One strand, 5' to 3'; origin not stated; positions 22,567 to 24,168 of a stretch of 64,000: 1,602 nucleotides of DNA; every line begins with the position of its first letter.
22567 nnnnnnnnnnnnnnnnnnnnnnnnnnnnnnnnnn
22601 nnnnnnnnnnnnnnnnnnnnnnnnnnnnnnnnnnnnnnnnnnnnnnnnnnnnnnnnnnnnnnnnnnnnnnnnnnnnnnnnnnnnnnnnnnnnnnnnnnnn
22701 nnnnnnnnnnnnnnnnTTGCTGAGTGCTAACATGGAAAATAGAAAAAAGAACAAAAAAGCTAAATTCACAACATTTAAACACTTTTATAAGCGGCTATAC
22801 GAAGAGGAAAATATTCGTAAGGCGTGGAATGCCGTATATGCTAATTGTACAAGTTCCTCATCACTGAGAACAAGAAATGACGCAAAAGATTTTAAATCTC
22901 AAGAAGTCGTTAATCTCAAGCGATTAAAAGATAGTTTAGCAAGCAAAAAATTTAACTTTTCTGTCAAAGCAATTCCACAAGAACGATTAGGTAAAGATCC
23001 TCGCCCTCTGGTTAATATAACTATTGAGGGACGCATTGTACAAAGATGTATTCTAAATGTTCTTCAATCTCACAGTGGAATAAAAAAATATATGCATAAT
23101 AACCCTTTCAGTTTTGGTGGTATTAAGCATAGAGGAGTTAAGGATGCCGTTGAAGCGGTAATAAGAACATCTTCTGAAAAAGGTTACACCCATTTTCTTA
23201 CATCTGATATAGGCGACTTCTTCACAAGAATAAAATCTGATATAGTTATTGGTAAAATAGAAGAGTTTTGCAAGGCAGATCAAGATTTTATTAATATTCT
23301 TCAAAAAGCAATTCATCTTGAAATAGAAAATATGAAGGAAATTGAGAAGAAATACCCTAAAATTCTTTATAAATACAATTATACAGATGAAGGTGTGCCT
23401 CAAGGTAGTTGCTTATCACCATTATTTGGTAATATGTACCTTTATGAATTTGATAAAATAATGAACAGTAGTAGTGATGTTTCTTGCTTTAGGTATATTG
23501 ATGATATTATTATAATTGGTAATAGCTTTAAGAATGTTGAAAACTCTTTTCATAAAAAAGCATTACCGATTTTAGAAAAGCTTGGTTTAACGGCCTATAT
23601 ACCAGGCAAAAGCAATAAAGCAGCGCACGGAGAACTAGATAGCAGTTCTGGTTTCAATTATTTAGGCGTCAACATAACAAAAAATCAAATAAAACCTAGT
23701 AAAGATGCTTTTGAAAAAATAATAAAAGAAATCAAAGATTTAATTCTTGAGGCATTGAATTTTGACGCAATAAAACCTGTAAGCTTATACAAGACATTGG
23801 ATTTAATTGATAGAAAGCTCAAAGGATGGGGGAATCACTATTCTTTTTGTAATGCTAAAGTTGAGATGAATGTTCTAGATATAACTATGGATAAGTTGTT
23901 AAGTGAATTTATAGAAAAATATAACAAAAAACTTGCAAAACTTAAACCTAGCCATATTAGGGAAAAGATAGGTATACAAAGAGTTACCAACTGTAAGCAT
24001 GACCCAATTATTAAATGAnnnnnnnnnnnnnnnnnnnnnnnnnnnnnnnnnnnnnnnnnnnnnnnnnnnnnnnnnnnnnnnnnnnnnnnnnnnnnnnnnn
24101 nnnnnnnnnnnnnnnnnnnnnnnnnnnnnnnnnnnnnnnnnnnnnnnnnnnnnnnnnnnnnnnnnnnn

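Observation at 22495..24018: Orphan reverse transcriptase with its own consensus promoter and a ~190-nt leader: candidate ncRNA-templated defence RT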

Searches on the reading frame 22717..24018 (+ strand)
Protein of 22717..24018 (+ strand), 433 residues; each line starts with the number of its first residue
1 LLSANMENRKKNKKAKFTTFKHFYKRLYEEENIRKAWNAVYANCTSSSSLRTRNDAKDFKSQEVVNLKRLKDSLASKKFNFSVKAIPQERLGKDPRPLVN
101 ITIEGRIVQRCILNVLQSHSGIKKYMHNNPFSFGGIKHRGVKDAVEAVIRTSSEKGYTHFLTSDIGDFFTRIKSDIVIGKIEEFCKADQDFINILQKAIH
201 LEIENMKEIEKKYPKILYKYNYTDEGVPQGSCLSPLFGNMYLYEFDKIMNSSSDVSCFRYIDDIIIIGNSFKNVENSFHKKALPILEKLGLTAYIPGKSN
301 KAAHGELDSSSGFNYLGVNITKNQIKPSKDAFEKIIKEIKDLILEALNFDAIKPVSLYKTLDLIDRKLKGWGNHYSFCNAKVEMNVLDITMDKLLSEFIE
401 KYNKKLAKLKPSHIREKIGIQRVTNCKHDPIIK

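Call 3: search_protein_families(library=pfam, proteins=[window:22717-24018:+], max_evalue=0.1)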
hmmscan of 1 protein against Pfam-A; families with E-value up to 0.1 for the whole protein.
window:22717-24018:+ (433 aa): 3 families
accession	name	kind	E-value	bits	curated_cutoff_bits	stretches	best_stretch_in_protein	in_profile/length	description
PF00078.32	RVT_1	-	9.4e-24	84.7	29.6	1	93-320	7-205/205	Reverse transcriptase (RNA-dependent DNA polymerase)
PF08388.16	GIIM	-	0.00037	20.8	23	1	353-404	17-68/80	Group II intron, maturase-specific domain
PF24236.1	Tea_helical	-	0.058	13.9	27.1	1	5-47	17-59/64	Telomere ends associated alpha-helical domain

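Call 4: search_protein_families(library=padloc, proteins=[window:22717-24018:+], max_evalue=0.1)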
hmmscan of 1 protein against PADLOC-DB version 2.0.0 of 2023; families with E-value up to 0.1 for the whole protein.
window:22717-24018:+ (433 aa): 56 families (the best 25 are shown)
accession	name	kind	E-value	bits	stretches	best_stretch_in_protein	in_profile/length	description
PDLC01136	RT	-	8.2e-37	125.1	1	24-323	2-261/263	RT (reverse transcriptase)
PDLC03754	RT_UG17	-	6.1e-34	115.6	1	23-406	6-360/429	DRT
PDLC03779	RT_UG4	-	7.1e-23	79.2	1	35-346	8-284/307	DRT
PDLC02063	Cas1_IIIb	-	4e-19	66.6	1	95-336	75-275/617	-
PDLC03764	RT_UG26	-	5.5e-19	66.2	1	35-340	11-292/398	DRT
PDLC03768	Drt3a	-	2.2e-16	58.3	1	101-343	83-293/411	DRT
PDLC03756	RT_UG19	-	6.1e-16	56.6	1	24-276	3-251/562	DRT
PDLC01607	RT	-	6.6e-16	56.9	1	106-320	15-161/161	"CAS-I,CAS-II,CAS-III,CAS-IV,CAS-V,CAS-VI; acquisition_associated"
PDLC03766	Drt9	-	1.1e-15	55.5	1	130-347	131-331/488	DRT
PDLC03759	RT_UG21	-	2.2e-15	54.4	1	29-270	3-235/503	DRT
PDLC03755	RT_UG18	-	4.8e-15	53.9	1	101-329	66-270/295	DRT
PDLC03775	RT_UG36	-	7.1e-15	52.9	1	146-271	131-240/557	DRT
PDLC03778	RT_UG39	-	1.1e-13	49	1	215-280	282-348/541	DRT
PDLC03757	Drt2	-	2.5e-13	47.9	1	197-406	263-464/502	DRT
PDLC03785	RT_UG9_large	-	2.7e-13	47.1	1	154-270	372-471/772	DRT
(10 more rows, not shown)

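Call 5: search_protein_families(library=ncbifam, proteins=[window:22717-24018:+], max_evalue=0.1)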
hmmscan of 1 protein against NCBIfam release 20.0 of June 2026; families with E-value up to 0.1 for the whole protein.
window:22717-24018:+ (433 aa): 5 families
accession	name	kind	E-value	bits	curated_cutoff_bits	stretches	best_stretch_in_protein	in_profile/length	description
TIGR04416.1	group_II_RT_mat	equivalog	1.1e-38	133.3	300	1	31-401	2-351/353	group II intron reverse transcriptase/maturase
NF041747.1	Drt3a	equivalog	8.9e-14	51.6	200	1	136-329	89-271/412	antiviral reverse transcriptase Drt3a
NF041746.1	Drt2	equivalog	1.3e-12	47.7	390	1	202-342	201-343/416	antiviral reverse transcriptase Drt2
NF038233.2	retron_St85_RT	exception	2.8e-12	46.5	235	1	71-352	15-263/289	retron St85 family RNA-directed DNA polymerase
NF042941.1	Retron_TIR_antiphage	equivalog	0.0047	15.8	600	1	215-280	128-195/464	TIR domain-containing anti-phage reverse transcriptase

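Call 9: find_homologous_proteins(query=window:22732-24015:+, max_evalue=0.00001)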
Query window:22732-24015:+ (428 aa): 107 proteins with E <= 0.00001 among 7057 candidates.
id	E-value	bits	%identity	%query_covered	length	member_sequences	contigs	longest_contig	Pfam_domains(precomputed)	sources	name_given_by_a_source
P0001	2.2e-281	951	99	100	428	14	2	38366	PF00078.33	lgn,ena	-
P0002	1.5e-278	941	98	100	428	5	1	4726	PF00078.33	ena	-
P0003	2.4e-239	812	82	97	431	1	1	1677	PF00078.33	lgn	-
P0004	2.0e-220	750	77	99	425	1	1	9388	PF00078.33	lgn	-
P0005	1.2e-125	438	50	96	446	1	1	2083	PF00078.33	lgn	-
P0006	1.9e-116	407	49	99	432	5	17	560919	PF00078.33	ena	-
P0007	2.2e-111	391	48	99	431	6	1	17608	PF00078.33,PF08388.17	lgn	-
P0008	1.2e-110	388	45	97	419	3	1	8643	PF00078.33,PF08388.17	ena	-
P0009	1.0e-106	375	45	98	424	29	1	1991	PF00078.33,PF08388.17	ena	-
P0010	2.9e-105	371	45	97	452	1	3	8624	PF00078.33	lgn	-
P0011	1.4e-103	365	45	96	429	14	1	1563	PF00078.33,PF08388.17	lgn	-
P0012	4.0e-102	360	47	97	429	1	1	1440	PF00078.33,PF08388.17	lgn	-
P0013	2.7e-91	325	43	96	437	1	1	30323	PF00078.33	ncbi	-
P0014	2.5e-90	321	43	94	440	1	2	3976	PF00078.33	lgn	-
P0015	3.1e-89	318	43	97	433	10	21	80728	PF00078.33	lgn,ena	-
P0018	1.8e-70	256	36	95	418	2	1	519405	PF00078.33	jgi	jgi:RNA-directed DNA polymerase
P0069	4.9e-40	156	30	96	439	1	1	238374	PF00078.33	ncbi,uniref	ncbi:hypothetical protein ABIC78_002699 [Novosphingobium sp. 1529]|uniref:reverse transcriptase doma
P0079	2.3e-36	144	31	90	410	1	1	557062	PF00078.33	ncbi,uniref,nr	ncbi:reverse transcriptase domain-containing protein [Ralstonia mannitolilytica]|uniref:reverse tran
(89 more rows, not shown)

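Call 17: search_solved_structures(query=window:22732-24015:+, max_evalue=0.001, show_alignments=1)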
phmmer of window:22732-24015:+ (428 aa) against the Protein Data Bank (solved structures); distinct sequences matched with E-value up to 0.001: 12.
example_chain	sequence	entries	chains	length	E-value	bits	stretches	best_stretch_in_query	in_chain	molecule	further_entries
9d5x_A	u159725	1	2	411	7e-48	166.7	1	18-394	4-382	Group II intron-like 4 reverse transcriptase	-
9d4s_A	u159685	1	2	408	9.1e-48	166.3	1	18-394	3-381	Group II intron-like 4 reverse transcriptase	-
7uim_D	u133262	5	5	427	1.4e-09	40.5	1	61-386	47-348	Group II intron reverse transcriptase/maturase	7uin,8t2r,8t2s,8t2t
6me0_C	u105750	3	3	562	5.2e-09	38.7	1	217-375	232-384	Maturase reverse transcriptase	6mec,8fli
8bgj_A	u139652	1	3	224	5.5e-09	38.6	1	117-269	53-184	RNA-directed DNA polymerase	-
5hhl_A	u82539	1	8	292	8.8e-08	34.6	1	59-313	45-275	Retron-type reverse transcriptase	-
8ub7_A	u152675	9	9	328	1.4e-07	34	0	219-287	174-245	Reverse transcriptase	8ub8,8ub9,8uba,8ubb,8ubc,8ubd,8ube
5hhj_A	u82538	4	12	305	3.3e-07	32.7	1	59-312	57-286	Retron-type reverse transcriptase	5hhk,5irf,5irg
6ar1_A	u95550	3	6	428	3.6e-07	32.6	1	87-266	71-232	GsI-IIC RT | Trt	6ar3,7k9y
9z6y_A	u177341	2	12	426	2.8e-05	26.4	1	192-281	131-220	Drt3a reverse transcriptase protein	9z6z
5g2x_C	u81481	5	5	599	0.00015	24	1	84-244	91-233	GROUP II INTRON-ENCODED PROTEIN LTRA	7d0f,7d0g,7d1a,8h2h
7kft_D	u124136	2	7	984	0.00036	22.7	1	136-276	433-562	Cas6-RT-Cas1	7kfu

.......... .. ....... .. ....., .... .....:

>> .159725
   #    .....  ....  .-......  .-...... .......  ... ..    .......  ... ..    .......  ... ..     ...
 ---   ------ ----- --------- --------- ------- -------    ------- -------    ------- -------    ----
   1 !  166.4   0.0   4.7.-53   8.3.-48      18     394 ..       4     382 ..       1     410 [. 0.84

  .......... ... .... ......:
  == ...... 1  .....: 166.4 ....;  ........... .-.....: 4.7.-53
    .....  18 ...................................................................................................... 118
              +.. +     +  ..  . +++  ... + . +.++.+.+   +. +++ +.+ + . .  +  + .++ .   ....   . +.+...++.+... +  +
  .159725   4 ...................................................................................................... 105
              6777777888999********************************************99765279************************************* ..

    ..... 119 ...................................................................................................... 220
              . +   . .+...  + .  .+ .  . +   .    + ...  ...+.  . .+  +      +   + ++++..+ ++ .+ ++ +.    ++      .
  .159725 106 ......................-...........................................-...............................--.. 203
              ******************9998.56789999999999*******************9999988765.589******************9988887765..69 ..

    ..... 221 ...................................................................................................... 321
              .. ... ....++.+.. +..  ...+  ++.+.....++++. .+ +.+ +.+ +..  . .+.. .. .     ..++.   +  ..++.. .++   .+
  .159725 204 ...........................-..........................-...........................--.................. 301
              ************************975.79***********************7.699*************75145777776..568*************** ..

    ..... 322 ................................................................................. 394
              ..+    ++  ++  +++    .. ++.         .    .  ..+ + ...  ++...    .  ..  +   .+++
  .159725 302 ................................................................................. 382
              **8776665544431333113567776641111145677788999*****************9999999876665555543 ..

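Call 28: find_encoding_contigs(protein=P0001, flank=10000, max_places=4)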
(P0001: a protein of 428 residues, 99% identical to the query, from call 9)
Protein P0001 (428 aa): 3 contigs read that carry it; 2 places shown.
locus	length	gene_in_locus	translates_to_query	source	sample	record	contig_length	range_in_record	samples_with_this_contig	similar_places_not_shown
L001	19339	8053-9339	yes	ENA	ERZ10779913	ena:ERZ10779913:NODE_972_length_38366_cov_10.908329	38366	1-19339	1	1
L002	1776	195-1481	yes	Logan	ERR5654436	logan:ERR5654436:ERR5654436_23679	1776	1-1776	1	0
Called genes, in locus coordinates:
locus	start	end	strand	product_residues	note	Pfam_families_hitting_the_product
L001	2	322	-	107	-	?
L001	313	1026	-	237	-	PF08878:HamA (faint)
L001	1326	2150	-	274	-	PF08239:SH3_3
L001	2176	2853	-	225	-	-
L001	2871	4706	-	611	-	PF20172:DUF6538, PF00589:Phage_integrase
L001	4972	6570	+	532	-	PF07693:KAP_NTPase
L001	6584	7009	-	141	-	PF04471:Mrr_cat, PF22722:NA-iREase1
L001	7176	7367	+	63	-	-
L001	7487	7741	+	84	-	-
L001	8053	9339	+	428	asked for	PF00078:RVT_1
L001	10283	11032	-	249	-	-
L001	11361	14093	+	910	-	PF03797:Autotransporter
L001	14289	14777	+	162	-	PF13443:HTH_26 (weak), PF01381:HTH_3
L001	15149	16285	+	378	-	-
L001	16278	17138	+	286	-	PF00239:Resolvase, PF07508:Recombinase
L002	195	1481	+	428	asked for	PF00078:RVT_1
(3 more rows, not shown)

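Call 31: find_related_loci(query=A1, collection=genome_contigs, flank=4000)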
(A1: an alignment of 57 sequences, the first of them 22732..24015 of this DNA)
Query A1 (428 aa) in genome_contigs; peptide patterns used: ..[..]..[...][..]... (x = any residue, [..] = any of these).
177 stretches matched a pattern; 166 encode a relative of the query (tblastn E <= 1e-3); the best 80 are kept; 80 distinct loci.
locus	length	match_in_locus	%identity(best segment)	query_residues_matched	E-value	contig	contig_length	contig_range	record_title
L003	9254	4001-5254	46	8-428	2e-111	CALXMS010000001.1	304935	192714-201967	MAG: uncultured Alphaproteobacteria bacterium isolate BRZ_MB__bin43 genome assembly, contig: BRZ_MB__NODE_27_length_3049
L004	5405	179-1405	45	3-415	6e-111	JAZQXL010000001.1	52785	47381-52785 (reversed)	MAG: Alphaproteobacteria bacterium isolate T1900045162_TC20190156.MAGScoT_cleanbin_000005 SGB_5084_k141_3513098, whole g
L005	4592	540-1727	41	18-417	2e-96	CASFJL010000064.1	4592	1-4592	uncultured proteobacterium isolate B15_L3_338338_idba_bin.30 genome assembly, contig: B15_L3_338338_idba_bin.30.fa_scaff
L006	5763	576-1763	41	18-417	7e-96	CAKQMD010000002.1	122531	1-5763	MAG: uncultured Alphaproteobacteria bacterium isolate REFINED_METABAT215_TOP10_CONTIGS_1500_ASSEMBLY_K77_MERGED__Nepal_M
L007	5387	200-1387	41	18-417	7e-96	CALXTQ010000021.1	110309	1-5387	MAG: uncultured Alphaproteobacteria bacterium isolate E07__bin220 genome assembly, contig: E07__k127_2359366, whole geno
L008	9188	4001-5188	41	18-417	8e-96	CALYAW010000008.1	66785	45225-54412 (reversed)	MAG: uncultured Alphaproteobacteria bacterium isolate BRZ_DM__bin108 genome assembly, contig: BRZ_DM__NODE_657_length_66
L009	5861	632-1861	43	18-426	4e-95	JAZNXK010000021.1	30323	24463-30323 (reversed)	MAG: Alphaproteobacteria bacterium isolate T1900044779_TS20190245.MAGScoT_cleanbin_000006 SGB_2539_k141_2102753, whole g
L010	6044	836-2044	37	16-426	5e-73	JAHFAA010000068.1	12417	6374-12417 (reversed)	MAG: Bdellovibrionales bacterium isolate nzgw164 NODE_7809_length_12418_cov_2.981134, whole genome shotgun sequence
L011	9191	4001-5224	38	18-428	2e-72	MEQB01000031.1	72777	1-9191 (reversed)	MAG: Bdellovibrionales bacterium RIFOXYC1_FULL_37_79 rifoxyc1_full_scaffold_250, whole genome shotgun sequence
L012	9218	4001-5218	35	18-427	2e-69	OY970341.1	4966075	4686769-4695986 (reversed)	MAG: uncultured delta proteobacterium isolate MFD01231.bin.c.2 genome assembly, chromosome: 1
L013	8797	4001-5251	36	16-427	1e-68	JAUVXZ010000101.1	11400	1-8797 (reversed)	MAG: Pseudomonadota bacterium isolate CSMAG_1229 CSMAG_1229_k141_1508197_length_11400_cov_9.5419, whole genome shotgun s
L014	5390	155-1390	37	17-427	4e-68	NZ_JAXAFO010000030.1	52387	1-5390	Gilvimarinus gilvus strain SDUM040013 scaffold_30_length=52388, whole genome shotgun sequence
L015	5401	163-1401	34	14-427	1e-67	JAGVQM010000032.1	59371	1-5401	MAG: Candidatus Zixiibacteriota bacterium isolate DeMMO3_3 c_000000038884, whole genome shotgun sequence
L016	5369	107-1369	35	10-427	2e-67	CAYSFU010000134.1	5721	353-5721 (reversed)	MAG TPA_asm: uncultured Nitrospira sp. isolate binchicken_co322_174 genome assembly, contig: NODE_14962_length_5721_cov_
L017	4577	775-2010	36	18-427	4e-67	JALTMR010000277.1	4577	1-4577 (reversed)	MAG: Gammaproteobacteria bacterium isolate S139_metabat2_scaf2bin.028 S139_NODE_30696_length_4577_cov_1.940000, whole ge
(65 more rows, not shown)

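Call 32: find_encoding_contigs(protein=P0004, flank=5000, max_places=3)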
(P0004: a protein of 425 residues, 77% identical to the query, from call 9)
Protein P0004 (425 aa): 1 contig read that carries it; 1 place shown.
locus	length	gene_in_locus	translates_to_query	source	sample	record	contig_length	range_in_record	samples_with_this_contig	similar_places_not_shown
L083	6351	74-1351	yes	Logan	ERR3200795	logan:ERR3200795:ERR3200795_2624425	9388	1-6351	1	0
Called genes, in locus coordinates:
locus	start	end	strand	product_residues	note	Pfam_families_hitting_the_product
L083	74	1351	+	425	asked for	PF00078:RVT_1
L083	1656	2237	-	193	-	PF00589:Phage_integrase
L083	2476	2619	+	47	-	-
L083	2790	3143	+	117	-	-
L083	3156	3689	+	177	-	-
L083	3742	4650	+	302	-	-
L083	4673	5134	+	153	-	-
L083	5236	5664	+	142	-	PF01381:HTH_3 (weak)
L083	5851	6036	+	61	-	-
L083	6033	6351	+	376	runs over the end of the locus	-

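Call 33: find_encoding_contigs(protein=P0003, flank=5000, max_places=3)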
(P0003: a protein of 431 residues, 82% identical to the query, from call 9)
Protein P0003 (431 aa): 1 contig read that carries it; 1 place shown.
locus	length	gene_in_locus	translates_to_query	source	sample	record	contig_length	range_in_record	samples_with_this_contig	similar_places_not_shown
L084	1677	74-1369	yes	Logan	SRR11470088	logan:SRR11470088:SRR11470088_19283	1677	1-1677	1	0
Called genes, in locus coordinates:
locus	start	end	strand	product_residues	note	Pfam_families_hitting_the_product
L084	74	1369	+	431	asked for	PF00078:RVT_1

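Call 34: find_encoding_contigs(protein=P0007, flank=5000, max_places=3)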
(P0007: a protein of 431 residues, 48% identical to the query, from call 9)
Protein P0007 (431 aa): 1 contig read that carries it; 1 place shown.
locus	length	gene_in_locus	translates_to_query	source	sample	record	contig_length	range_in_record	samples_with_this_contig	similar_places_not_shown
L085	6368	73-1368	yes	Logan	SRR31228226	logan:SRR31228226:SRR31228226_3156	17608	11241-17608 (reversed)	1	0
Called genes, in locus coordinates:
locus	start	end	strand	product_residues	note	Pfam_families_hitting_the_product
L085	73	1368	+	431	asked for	PF00078:RVT_1, PF08388:GIIM (weak)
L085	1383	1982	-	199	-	-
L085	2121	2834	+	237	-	PF02146:SIR2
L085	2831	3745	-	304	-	-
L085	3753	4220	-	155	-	PF01451:LMWPc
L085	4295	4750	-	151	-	-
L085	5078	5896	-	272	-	-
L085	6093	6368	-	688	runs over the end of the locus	PF00078:RVT_1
